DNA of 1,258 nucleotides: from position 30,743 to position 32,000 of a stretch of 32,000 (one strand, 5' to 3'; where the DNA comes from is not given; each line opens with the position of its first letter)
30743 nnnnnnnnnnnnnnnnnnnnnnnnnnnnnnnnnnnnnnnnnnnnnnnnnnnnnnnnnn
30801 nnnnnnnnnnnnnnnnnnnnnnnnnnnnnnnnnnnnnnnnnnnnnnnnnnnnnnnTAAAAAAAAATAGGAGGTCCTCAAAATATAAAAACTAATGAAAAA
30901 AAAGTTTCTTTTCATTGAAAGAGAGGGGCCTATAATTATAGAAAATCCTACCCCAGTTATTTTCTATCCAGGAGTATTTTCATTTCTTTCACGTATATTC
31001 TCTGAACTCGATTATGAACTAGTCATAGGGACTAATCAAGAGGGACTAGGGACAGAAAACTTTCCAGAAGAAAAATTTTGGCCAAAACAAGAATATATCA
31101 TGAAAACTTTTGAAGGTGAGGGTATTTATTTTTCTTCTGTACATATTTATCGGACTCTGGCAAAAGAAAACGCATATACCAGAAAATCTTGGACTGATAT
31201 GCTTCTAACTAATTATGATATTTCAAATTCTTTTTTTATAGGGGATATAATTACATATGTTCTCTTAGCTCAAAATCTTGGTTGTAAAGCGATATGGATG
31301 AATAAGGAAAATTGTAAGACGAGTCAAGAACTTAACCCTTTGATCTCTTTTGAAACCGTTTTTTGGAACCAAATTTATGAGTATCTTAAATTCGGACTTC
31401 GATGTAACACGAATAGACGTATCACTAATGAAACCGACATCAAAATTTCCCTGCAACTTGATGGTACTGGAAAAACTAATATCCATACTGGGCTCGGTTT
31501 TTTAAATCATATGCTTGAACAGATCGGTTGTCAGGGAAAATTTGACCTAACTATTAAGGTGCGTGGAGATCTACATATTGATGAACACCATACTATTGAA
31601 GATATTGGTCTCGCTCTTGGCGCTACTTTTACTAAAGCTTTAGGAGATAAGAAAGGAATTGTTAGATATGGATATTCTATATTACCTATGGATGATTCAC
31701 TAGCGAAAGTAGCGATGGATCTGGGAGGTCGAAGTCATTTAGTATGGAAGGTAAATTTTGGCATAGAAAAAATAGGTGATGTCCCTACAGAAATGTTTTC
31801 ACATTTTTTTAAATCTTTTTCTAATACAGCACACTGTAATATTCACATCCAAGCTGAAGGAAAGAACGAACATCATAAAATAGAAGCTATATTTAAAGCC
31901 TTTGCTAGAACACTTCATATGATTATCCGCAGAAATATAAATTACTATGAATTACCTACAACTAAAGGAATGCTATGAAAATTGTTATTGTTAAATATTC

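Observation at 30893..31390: HisB phosphatase (HAD) domain has lost its catalytic residues while the IGP-dehydratase domain is intact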

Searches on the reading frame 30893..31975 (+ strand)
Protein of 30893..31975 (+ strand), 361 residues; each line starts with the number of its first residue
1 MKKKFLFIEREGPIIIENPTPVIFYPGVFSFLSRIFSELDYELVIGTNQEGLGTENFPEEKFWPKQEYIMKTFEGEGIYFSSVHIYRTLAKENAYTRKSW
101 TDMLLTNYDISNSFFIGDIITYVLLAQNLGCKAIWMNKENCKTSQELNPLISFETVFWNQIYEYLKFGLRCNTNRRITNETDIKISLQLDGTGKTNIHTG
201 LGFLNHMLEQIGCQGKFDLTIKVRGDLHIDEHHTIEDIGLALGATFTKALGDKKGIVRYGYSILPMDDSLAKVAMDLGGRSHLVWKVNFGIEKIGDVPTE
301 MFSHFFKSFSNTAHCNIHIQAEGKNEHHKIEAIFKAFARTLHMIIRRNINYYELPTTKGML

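Call 5: search_protein_families(library=pfam, proteins=[window:30893-31975:+], max_evalue=0.1)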
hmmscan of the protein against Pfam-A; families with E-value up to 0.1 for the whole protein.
window:30893-31975:+ (361 aa): 2 families
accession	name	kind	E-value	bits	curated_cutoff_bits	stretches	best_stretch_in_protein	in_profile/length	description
PF00475.24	IGPD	-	6.1e-61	205.2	27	1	199-341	1-144/144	Imidazoleglycerol-phosphate dehydratase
PF08645.17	PNK3P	-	0.018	15.2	22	1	24-118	30-125/161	Polynucleotide kinase 3 phosphatase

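Call 6: search_protein_families(library=ncbifam, proteins=[window:30893-31975:+], max_evalue=0.1)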
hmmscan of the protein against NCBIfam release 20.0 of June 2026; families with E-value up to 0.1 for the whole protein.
window:30893-31975:+ (361 aa): 20 families
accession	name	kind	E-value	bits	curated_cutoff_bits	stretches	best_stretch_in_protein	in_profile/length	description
NF003937.0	PRK05446.1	equivalog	2.3e-121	405.2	443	1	1-361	1-355/355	bifunctional histidinol-phosphatase/imidazoleglycerol-phosphate dehydratase HisB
NF002111.0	PRK00951.2-1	equivalog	2.4e-75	252.4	231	1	171-361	5-194/194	imidazoleglycerol-phosphate dehydratase HisB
NF002109.0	PRK00951.1-5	equivalog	3.7e-68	229.2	278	1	170-361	3-196/196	imidazoleglycerol-phosphate dehydratase HisB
NF002116.0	PRK00951.2-6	equivalog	2.4e-67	226.7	269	1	170-361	4-197/197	imidazoleglycerol-phosphate dehydratase HisB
NF002115.0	PRK00951.2-5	equivalog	3.3e-65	219.5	289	1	171-361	4-195/195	imidazoleglycerol-phosphate dehydratase HisB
NF002106.0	PRK00951.1-1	equivalog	1.3e-64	217.5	283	1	170-361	4-197/197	imidazoleglycerol-phosphate dehydratase HisB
NF002107.0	PRK00951.1-2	equivalog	1.3e-62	210.9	267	1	171-361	3-194/194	imidazoleglycerol-phosphate dehydratase HisB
NF002108.0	PRK00951.1-3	equivalog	2.7e-62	210.1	328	1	170-361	10-203/205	imidazoleglycerol-phosphate dehydratase HisB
NF002110.2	PRK00951.1-6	equivalog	4.7e-58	196.2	266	1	172-361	3-199/199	imidazoleglycerol-phosphate dehydratase HisB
NF002113.0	PRK00951.2-3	equivalog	1.3e-57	194.8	288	1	174-347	6-177/190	imidazoleglycerol-phosphate dehydratase HisB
NF002112.0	PRK00951.2-2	equivalog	1.3e-57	194.7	315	1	175-361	7-194/194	imidazoleglycerol-phosphate dehydratase HisB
NF002114.0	PRK00951.2-4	equivalog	4.5e-56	189.5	189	1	174-361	4-190/190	imidazoleglycerol-phosphate dehydratase HisB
NF010121.0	PRK13598.1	equivalog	5.1e-44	150.4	295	1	174-360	7-192/193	imidazoleglycerol-phosphate dehydratase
TIGR01261.1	hisB_Nterm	equivalog_domain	1.9e-22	79.5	140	1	4-142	2-152/161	histidinol-phosphatase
NF050049.1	HBPPhtaseGmhB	domain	6.5e-12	45.6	250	1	1-149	1-156/171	D-glycero-alpha-D-manno-heptose-1,7-bisphosphate 7-phosphatase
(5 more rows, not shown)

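Call 8: find_homologous_proteins(query=window:30893-31975:+)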
Query window:30893-31975:+ (361 aa): 8000 proteins with E <= 0.001 among 8000 candidates; the best 120 are listed.
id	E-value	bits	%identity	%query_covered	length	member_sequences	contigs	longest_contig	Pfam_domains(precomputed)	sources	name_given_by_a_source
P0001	1.7e-236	802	97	100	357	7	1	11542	PF00475.25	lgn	-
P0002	3.4e-218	742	92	100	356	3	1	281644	PF00475.25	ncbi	ncbi:MAG: imidazoleglycerol-phosphate dehydratase HisB [Candidatus Walczuchella monophlebidarum]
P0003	3.6e-139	482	61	100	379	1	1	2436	PF00475.25,PF13242.13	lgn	-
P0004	6.4e-136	471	60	100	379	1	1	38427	PF00475.25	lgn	-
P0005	1.4e-130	454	58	99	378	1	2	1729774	PF08645.18,PF00475.25,PF13242.13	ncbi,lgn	ncbi:MAG: bifunctional histidinol-phosphatase/imidazoleglycerol-phosphate dehydratase HisB [Flavobac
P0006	6.7e-129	448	57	99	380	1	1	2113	PF13419.13,PF00475.25,PF13242.13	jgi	jgi:imidazoleglycerol-phosphate dehydratase/histidinol-phosphatase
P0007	5.5e-128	445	56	99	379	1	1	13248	PF00475.25,PF13242.13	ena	-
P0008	1.3e-127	444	56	99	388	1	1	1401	PF00475.25,PF13242.13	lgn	-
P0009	1.8e-127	444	58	100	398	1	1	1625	PF13419.13,PF00475.25,PF13242.13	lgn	-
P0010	3.8e-127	442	56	100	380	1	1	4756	PF00475.25,PF13242.13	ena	-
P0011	5.0e-127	442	57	100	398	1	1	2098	PF13419.13,PF00475.25,PF13242.13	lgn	-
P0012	5.1e-127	442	56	99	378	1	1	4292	PF08645.18,PF00475.25,PF13242.13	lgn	-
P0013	6.5e-127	442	57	99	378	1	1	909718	PF00475.25,PF13242.13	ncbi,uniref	ncbi:bifunctional histidinol-phosphatase/imidazoleglycerol-phosphate dehydratase HisB [Chitinophaga 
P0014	9.5e-127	441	56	99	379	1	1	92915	PF00475.25,PF13242.13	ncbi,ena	-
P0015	9.7e-127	441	56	100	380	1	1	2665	PF00475.25,PF13242.13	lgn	-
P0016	1.2e-126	441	56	99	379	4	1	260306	PF00475.25,PF13242.13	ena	-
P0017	1.3e-126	441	55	99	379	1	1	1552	PF13419.13,PF00475.25,PF13242.13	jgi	-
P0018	1.6e-126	440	57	99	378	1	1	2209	PF08645.18,PF00475.25,PF13242.13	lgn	-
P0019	1.8e-126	440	56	99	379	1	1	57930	PF00475.25,PF13242.13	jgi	jgi:imidazoleglycerol-phosphate dehydratase/histidinol-phosphatase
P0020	1.8e-126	440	56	99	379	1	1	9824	PF00475.25,PF13242.13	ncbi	ncbi:MAG TPA: bifunctional histidinol-phosphatase/imidazoleglycerol-phosphate dehydratase HisB [Nias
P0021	1.8e-126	440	56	99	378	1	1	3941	PF00475.25,PF13242.13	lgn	-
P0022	2.2e-126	440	56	100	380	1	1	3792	PF13419.13,PF08645.18,PF00475.25,PF13242.13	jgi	jgi:imidazoleglycerol-phosphate dehydratase/histidinol-phosphatase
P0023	2.4e-126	440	57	99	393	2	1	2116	PF00475.25,PF13242.13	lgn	-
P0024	2.5e-126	440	56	99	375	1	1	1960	PF13419.13,PF00475.25,PF13242.13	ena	-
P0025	2.6e-126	440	56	99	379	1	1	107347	PF13419.13,PF08645.18,PF00475.25,PF13242.13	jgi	jgi:imidazoleglycerol-phosphate dehydratase/histidinol-phosphatase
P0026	2.8e-126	440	56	99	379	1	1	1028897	PF00475.25,PF13242.13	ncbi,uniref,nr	ncbi:bifunctional histidinol-phosphatase/imidazoleglycerol-phosphate dehydratase HisB [Niastella cae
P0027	3.0e-126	440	57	99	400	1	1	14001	PF00475.25,PF13242.13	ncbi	-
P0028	3.3e-126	439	56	99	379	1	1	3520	PF00475.25,PF13242.13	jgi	jgi:imidazoleglycerol-phosphate dehydratase/histidinol-phosphatase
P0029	3.4e-126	439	56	99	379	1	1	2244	PF00475.25,PF13242.13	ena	-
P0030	3.4e-126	439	55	99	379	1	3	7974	PF00475.25,PF13242.13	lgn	-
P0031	3.8e-126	439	54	99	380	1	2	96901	PF00475.25,PF13242.13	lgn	-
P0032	3.9e-126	439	57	100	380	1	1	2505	PF00475.25,PF13242.13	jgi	jgi:imidazoleglycerol-phosphate dehydratase / histidinol-phosphatase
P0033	4.0e-126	439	56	99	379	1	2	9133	PF00475.25,PF13242.13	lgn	-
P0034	4.3e-126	439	56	99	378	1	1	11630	PF08645.18,PF00475.25,PF13242.13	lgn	-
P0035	4.3e-126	439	56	99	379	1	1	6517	PF13419.13,PF08645.18,PF00475.25,PF13242.13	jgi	jgi:imidazoleglycerol-phosphate dehydratase/histidinol-phosphatase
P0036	4.6e-126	439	55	99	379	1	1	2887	PF00475.25,PF13242.13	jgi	jgi:imidazoleglycerol-phosphate dehydratase/histidinol-phosphatase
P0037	4.8e-126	439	56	99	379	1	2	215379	PF13419.13,PF08645.18,PF00475.25,PF13242.13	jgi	jgi:imidazoleglycerol-phosphate dehydratase/histidinol-phosphatase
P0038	5.0e-126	439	55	99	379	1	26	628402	PF00475.25,PF13242.13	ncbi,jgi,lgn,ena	jgi:imidazoleglycerol-phosphate dehydratase/histidinol-phosphatase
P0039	5.1e-126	439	56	99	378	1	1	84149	PF08645.18,PF00475.25,PF13242.13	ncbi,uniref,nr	ncbi:MAG TPA: bifunctional histidinol-phosphatase/imidazoleglycerol-phosphate dehydratase HisB [Chit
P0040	5.4e-126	439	56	99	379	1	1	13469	PF13419.13,PF08645.18,PF00475.25,PF13242.13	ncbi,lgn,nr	ncbi:MAG TPA: bifunctional histidinol-phosphatase/imidazoleglycerol-phosphate dehydratase HisB [Puia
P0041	5.4e-126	439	56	99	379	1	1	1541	PF13419.13,PF08645.18,PF00475.25,PF13242.13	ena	-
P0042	5.9e-126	439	56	99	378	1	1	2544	PF08645.18,PF00475.25,PF13242.13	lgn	-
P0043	5.9e-126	439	56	99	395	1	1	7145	PF00475.25,PF13242.13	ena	-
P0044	6.0e-126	439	56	99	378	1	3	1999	PF00475.25,PF13242.13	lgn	-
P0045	6.1e-126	439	55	99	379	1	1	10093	PF00475.25,PF13242.13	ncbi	-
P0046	6.7e-126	438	54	99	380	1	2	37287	PF00475.25,PF13242.13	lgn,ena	-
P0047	7.1e-126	438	56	99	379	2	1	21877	PF13419.13,PF08645.18,PF00475.25,PF13242.13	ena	-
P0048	7.4e-126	438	56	99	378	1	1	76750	PF08645.18,PF00475.25,PF13242.13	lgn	-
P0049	7.8e-126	438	55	99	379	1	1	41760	PF00475.25,PF13242.13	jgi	jgi:imidazoleglycerol-phosphate dehydratase/histidinol-phosphatase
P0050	7.9e-126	438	57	100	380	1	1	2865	PF08645.18,PF00475.25,PF13242.13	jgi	jgi:imidazoleglycerol-phosphate dehydratase/histidinol-phosphatase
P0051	7.9e-126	438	57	99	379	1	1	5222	PF13419.13,PF08645.18,PF00475.25,PF13242.13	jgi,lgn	jgi:imidazoleglycerol-phosphate dehydratase/histidinol-phosphatase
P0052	8.1e-126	438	56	99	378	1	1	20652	PF08645.18,PF00475.25,PF13242.13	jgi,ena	-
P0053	9.1e-126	438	56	99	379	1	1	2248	PF13419.13,PF08645.18,PF00475.25,PF13242.13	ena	-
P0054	9.7e-126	438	56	99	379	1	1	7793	PF00475.25,PF13242.13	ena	-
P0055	1.0e-125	438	55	99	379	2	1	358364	PF00475.25,PF13242.13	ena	-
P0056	1.0e-125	438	55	99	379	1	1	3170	PF00475.25,PF13242.13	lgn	-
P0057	1.1e-125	438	56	99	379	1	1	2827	PF13419.13,PF08645.18,PF00475.25,PF13242.13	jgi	jgi:imidazoleglycerol-phosphate dehydratase/histidinol-phosphatase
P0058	1.1e-125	438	56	99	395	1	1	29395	PF00475.25,PF13242.13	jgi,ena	-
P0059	1.1e-125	438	56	99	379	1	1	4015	PF00475.25,PF13242.13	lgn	-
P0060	1.1e-125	438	56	99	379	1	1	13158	PF00475.25,PF13242.13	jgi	-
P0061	1.2e-125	438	55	99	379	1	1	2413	PF00475.25,PF13242.13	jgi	jgi:imidazoleglycerol-phosphate dehydratase/histidinol-phosphatase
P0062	1.2e-125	438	55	99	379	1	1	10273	PF08645.18,PF00475.25,PF13242.13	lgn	-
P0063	1.2e-125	438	55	99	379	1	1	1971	PF00475.25,PF13242.13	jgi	jgi:imidazoleglycerol-phosphate dehydratase/histidinol-phosphatase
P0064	1.4e-125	437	55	99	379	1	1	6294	PF00475.25,PF13242.13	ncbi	-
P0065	1.5e-125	437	56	100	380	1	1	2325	PF00475.25,PF13242.13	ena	-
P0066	1.6e-125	437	56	99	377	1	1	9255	PF00475.25,PF13242.13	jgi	jgi:imidazoleglycerol-phosphate dehydratase / histidinol-phosphatase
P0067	1.6e-125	437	55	99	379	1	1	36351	PF13419.13,PF08645.18,PF00475.25,PF13242.13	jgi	-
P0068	1.6e-125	437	55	99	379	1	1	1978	PF00475.25,PF13242.13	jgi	jgi:imidazoleglycerol-phosphate dehydratase/histidinol-phosphatase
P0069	1.8e-125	437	57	99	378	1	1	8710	PF00475.25,PF13242.13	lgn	-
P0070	1.8e-125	437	56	100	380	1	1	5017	PF13419.13,PF08645.18,PF00475.25,PF13242.13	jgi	jgi:imidazoleglycerol-phosphate dehydratase/histidinol-phosphatase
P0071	1.8e-125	437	55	99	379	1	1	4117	PF00475.25,PF13242.13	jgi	-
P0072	1.8e-125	437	55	99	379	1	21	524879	PF00475.25,PF13242.13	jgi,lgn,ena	jgi:imidazoleglycerol-phosphate dehydratase/histidinol-phosphatase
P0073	1.9e-125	437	56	99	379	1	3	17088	PF00475.25,PF13242.13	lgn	-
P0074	1.9e-125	437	56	99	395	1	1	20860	PF00475.25,PF13242.13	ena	-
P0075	1.9e-125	437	57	100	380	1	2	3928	PF00475.25,PF13242.13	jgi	jgi:imidazoleglycerol-phosphate dehydratase / histidinol-phosphatase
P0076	1.9e-125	437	56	99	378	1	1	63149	PF00475.25,PF13242.13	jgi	jgi:imidazoleglycerol-phosphate dehydratase/histidinol-phosphatase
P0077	1.9e-125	437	56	99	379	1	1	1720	PF00475.25,PF13242.13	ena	-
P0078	1.9e-125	437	56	99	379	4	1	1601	PF00475.25,PF13242.13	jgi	jgi:imidazoleglycerol-phosphate dehydratase/histidinol-phosphatase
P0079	1.9e-125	437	55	99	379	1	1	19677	PF00475.25,PF13242.13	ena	-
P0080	2.1e-125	437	55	100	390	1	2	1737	PF13419.13,PF08645.18,PF00475.25,PF13242.13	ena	-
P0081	2.3e-125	437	56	100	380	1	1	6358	PF00475.25,PF13242.13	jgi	jgi:imidazoleglycerol-phosphate dehydratase / histidinol-phosphatase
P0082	2.4e-125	437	55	99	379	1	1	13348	PF00475.25,PF13242.13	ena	-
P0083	2.4e-125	437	58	100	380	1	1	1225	PF00475.25,PF13242.13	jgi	jgi:imidazoleglycerol-phosphate dehydratase/histidinol-phosphatase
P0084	2.5e-125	437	55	99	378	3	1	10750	PF00475.25,PF13242.13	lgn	-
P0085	2.5e-125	437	55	99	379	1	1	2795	PF00475.25,PF13242.13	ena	-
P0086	2.6e-125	436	56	99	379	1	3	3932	PF00475.25,PF13242.13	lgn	-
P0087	2.7e-125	436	56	99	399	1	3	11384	PF13419.13,PF00475.25,PF13242.13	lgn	-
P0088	2.9e-125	436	56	99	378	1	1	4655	PF00475.25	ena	-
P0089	2.9e-125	436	55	99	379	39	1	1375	PF00475.25,PF13242.13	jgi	jgi:imidazoleglycerol-phosphate dehydratase / histidinol-phosphatase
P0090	2.9e-125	436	55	99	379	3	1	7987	PF13419.13,PF08645.18,PF00475.25,PF13242.13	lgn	-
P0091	2.9e-125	436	55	99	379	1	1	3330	PF13419.13,PF00475.25,PF13242.13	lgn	-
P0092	2.9e-125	436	56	99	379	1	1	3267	PF00475.25,PF13242.13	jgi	jgi:imidazoleglycerol-phosphate dehydratase/histidinol-phosphatase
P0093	2.9e-125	436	55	99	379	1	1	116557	PF13419.13,PF08645.18,PF00475.25,PF13242.13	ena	-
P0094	3.0e-125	436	56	99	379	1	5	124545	PF00475.25,PF13242.13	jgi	jgi:imidazoleglycerol-phosphate dehydratase/histidinol-phosphatase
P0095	3.5e-125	436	55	99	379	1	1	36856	PF00475.25,PF13242.13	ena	-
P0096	3.5e-125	436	56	99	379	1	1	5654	PF13419.13,PF08645.18,PF00475.25,PF13242.13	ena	-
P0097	3.5e-125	436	55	99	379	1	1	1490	PF00475.25,PF13242.13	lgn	-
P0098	3.6e-125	436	56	99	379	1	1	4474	PF00475.25,PF13242.13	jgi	jgi:imidazoleglycerol-phosphate dehydratase / histidinol-phosphatase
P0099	3.6e-125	436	56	99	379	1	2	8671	PF00475.25,PF13242.13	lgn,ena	-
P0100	3.6e-125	436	55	99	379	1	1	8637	PF13419.13,PF00475.25,PF13242.13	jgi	jgi:imidazoleglycerol-phosphate dehydratase/histidinol-phosphatase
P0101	3.6e-125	436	55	99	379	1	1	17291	PF13419.13,PF00475.25,PF13242.13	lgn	-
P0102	3.8e-125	436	56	99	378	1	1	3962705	PF00475.25,PF13242.13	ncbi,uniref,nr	ncbi:bifunctional histidinol-phosphatase/imidazoleglycerol-phosphate dehydratase HisB [Chitinophaga 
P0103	3.8e-125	436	55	99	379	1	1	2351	PF00475.25,PF13242.13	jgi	jgi:imidazoleglycerol-phosphate dehydratase/histidinol-phosphatase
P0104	3.9e-125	436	56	99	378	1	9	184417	PF00475.25,PF13242.13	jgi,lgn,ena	-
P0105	4.0e-125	436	56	99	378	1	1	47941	PF08645.18,PF00475.25,PF13242.13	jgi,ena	-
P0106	4.0e-125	436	56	99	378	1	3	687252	PF00475.25,PF13242.13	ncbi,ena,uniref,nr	ncbi:bifunctional histidinol-phosphatase/imidazoleglycerol-phosphate dehydratase HisB [Chitinophaga 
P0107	4.3e-125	436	55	99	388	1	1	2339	PF13419.13,PF08645.18,PF00475.25,PF13242.13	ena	-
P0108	4.4e-125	436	55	99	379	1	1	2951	PF00475.25,PF13242.13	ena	-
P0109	4.6e-125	436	56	99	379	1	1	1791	PF13419.13,PF08645.18,PF00475.25,PF13242.13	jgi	-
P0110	4.7e-125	436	56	99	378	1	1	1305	PF00475.25,PF13242.13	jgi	jgi:imidazoleglycerol-phosphate dehydratase / histidinol-phosphatase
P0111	4.9e-125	436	56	99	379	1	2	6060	PF13419.13,PF08645.18,PF00475.25,PF13242.13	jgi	jgi:imidazoleglycerol-phosphate dehydratase/histidinol-phosphatase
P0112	5.2e-125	435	56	99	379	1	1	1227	PF00475.25,PF13242.13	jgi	-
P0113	5.2e-125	435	56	99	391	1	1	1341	PF13419.13,PF08645.18,PF00475.25,PF13242.13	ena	-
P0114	5.5e-125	435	56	99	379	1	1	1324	PF13419.13,PF08645.18,PF00475.25,PF13242.13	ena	-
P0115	5.5e-125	435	55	99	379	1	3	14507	PF00475.25,PF13242.13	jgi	jgi:imidazoleglycerol-phosphate dehydratase / histidinol-phosphatase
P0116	5.7e-125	435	56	99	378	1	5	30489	PF00475.25,PF13242.13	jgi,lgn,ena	-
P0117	5.7e-125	435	56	99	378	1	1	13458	PF00475.25,PF13242.13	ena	-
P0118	5.7e-125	435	56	99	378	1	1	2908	PF00475.25,PF13242.13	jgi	-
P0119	6.0e-125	435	57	99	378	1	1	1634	PF08645.18,PF00475.25,PF13242.13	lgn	-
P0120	6.2e-125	435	55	99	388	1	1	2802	PF13419.13,PF08645.18,PF00475.25,PF13242.13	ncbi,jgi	jgi:imidazoleglycerol-phosphate dehydratase/histidinol-phosphatase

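Call 13: find_encoding_contigs(protein=window:30893-31975:+, flank=10000, max_places=4)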
Protein window:30893-31975:+ (361 aa): no gene with exactly this product is on record in the collection.

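Call 14: find_encoding_contigs(protein=P0002, flank=10000, max_places=3)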
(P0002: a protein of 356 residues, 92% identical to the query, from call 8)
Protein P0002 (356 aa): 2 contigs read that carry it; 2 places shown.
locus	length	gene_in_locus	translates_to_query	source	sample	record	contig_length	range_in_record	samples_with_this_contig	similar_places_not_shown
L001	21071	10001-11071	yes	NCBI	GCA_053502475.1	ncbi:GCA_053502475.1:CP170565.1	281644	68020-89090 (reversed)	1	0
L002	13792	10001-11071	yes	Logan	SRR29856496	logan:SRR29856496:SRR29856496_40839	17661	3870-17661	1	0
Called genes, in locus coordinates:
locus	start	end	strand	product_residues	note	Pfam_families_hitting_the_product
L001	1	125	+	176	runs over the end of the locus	PF02075:RuvC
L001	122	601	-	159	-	PF03449:GreA_GreB_N, PF01272:GreA_GreB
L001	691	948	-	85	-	PF01649:Ribosomal_S20p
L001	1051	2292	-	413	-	PF00275:EPSP_synthase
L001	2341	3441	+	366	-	PF00793:DAHP_synth_1, PF01817:CM_2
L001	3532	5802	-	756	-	PF04760:IF2_N, PF00025:Arf (weak), PF01926:MMR_HSR1 (weak), PF00009:GTP_EFTU, PF22042:EF-G_D2, PF03144:GTP_EFTU_D2 (faint), PF11987:IF-2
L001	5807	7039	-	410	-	PF08529:NusA_N, PF13184:KH_NusA_1st, PF26594:KH_NusA_2nd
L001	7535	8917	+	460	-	PF10150:RNase_E_G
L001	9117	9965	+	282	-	PF01634:HisG, PF08029:HisG_C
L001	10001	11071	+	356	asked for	PF00475:IGPD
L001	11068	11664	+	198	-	PF00117:GATase, PF07685:GATase_3 (faint), PF01174:SNO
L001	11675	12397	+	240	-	PF00977:His_biosynth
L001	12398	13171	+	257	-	PF00977:His_biosynth, PF03060:NMO (faint)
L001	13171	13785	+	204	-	PF01502:PRA-CH, PF01503:PRA-PH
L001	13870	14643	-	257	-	PF00398:RrnaAD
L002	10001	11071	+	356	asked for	PF00475:IGPD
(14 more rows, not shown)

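Call 15: find_encoding_contigs(protein=P0001, flank=10000, max_places=3)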
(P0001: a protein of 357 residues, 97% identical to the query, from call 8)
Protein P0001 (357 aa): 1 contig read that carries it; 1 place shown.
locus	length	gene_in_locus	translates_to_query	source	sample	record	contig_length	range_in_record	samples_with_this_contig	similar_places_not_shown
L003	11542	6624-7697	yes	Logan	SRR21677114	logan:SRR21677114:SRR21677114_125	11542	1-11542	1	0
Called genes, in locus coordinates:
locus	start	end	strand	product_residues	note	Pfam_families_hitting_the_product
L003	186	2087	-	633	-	PF04760:IF2_N, PF00025:Arf (weak), PF01926:MMR_HSR1 (weak), PF00009:GTP_EFTU, PF22042:EF-G_D2, PF03144:GTP_EFTU_D2 (faint), PF11987:IF-2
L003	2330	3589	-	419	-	PF08529:NusA_N, PF13184:KH_NusA_1st, PF26594:KH_NusA_2nd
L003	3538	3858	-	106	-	-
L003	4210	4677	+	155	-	PF10150:RNase_E_G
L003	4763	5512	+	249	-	PF10150:RNase_E_G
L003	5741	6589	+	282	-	PF01634:HisG, PF08029:HisG_C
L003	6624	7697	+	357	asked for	PF00475:IGPD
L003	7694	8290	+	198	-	PF00117:GATase, PF01174:SNO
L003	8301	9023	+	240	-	PF00977:His_biosynth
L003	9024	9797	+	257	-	PF00977:His_biosynth, PF03060:NMO (faint)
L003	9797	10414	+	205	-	PF01502:PRA-CH, PF01503:PRA-PH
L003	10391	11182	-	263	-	PF00398:RrnaAD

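Call 16: find_encoding_contigs(protein=P0004, flank=10000, max_places=3)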
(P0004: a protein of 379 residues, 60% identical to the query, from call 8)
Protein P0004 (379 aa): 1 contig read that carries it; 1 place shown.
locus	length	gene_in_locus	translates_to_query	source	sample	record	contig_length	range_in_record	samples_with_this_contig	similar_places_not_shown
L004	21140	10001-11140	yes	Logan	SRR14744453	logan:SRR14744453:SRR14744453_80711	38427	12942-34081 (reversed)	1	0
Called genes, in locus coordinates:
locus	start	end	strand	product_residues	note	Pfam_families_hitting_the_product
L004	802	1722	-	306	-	PF00294:PfkB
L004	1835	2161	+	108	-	PF03819:MazG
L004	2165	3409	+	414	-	PF00275:EPSP_synthase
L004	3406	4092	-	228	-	PF00877:NLPC_P60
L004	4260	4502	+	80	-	PF05154:TM2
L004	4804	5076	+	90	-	PF01649:Ribosomal_S20p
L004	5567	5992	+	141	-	-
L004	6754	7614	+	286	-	PF01634:HisG, PF08029:HisG_C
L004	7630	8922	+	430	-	PF00815:Histidinol_dh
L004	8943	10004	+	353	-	PF00155:Aminotran_1_2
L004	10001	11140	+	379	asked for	PF00475:IGPD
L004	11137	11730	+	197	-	PF00117:GATase, PF01174:SNO (weak)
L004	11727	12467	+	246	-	PF00977:His_biosynth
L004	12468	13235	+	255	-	PF00977:His_biosynth, PF01207:Dus (faint), PF03060:NMO (faint), PF01180:DHO_dh (faint)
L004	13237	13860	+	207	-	PF01502:PRA-CH, PF01503:PRA-PH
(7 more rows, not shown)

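Call 17: find_encoding_contigs(protein=P0003, flank=10000, max_places=3)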
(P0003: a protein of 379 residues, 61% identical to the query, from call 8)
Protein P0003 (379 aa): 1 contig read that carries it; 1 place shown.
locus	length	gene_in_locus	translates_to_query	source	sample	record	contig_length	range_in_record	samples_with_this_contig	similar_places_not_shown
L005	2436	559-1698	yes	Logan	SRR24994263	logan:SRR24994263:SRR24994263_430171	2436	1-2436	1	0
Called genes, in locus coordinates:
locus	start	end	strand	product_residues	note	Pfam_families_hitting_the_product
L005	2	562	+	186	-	?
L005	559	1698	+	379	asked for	PF13242:Hydrolase_like (weak), PF00475:IGPD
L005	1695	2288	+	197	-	PF00117:GATase, PF07685:GATase_3 (weak), PF01174:SNO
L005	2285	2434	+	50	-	?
